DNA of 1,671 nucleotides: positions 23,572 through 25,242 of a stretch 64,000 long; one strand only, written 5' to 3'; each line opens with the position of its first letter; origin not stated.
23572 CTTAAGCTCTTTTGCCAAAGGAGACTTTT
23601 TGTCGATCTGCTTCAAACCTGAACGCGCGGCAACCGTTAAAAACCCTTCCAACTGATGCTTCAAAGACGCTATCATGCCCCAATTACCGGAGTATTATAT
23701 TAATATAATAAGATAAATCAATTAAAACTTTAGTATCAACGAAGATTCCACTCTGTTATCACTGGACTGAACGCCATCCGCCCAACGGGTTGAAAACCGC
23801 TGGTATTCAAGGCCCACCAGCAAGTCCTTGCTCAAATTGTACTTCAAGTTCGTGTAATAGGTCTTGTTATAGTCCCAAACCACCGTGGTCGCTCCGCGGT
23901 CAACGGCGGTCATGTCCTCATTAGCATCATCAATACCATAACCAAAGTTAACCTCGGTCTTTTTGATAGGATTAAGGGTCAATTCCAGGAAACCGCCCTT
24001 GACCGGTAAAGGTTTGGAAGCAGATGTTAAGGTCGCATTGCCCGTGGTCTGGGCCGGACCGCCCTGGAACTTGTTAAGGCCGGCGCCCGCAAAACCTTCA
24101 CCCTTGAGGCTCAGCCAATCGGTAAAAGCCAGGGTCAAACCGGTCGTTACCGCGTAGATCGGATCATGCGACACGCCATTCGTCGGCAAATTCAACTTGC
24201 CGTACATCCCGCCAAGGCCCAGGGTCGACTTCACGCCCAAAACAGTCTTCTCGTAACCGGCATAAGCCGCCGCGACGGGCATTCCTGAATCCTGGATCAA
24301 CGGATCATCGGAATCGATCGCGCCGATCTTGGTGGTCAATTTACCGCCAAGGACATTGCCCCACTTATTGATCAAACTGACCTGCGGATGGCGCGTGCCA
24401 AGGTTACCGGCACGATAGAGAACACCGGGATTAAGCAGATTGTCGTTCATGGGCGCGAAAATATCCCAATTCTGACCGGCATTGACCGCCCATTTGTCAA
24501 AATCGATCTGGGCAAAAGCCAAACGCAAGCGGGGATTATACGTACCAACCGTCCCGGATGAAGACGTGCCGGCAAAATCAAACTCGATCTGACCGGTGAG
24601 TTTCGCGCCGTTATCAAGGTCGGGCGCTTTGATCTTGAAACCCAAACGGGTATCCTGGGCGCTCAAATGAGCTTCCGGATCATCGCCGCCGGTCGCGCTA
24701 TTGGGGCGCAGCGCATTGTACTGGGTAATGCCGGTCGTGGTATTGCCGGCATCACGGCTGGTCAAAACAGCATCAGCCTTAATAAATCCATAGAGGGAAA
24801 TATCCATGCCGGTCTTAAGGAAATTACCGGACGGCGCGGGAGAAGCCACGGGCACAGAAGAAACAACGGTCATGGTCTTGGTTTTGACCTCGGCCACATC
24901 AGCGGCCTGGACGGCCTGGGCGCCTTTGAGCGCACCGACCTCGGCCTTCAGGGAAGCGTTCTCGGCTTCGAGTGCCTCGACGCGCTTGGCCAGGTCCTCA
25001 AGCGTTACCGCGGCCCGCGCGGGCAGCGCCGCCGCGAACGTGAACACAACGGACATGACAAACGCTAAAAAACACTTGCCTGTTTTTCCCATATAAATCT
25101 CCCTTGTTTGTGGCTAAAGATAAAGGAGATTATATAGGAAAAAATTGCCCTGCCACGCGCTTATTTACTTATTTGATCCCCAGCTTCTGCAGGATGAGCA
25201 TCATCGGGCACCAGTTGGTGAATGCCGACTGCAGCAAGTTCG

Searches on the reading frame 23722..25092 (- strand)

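Call 17: search_protein_families(library=pfam, proteins=[window:23722-25092:-], max_evalue=0.01)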
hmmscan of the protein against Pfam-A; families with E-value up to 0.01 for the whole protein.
window:23722-25092:- (456 aa): 1 family
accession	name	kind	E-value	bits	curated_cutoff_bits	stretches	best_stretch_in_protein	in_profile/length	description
PF00170.26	bZIP_1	-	0.0091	16.5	27.6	0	32-56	29-53/64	bZIP transcription factor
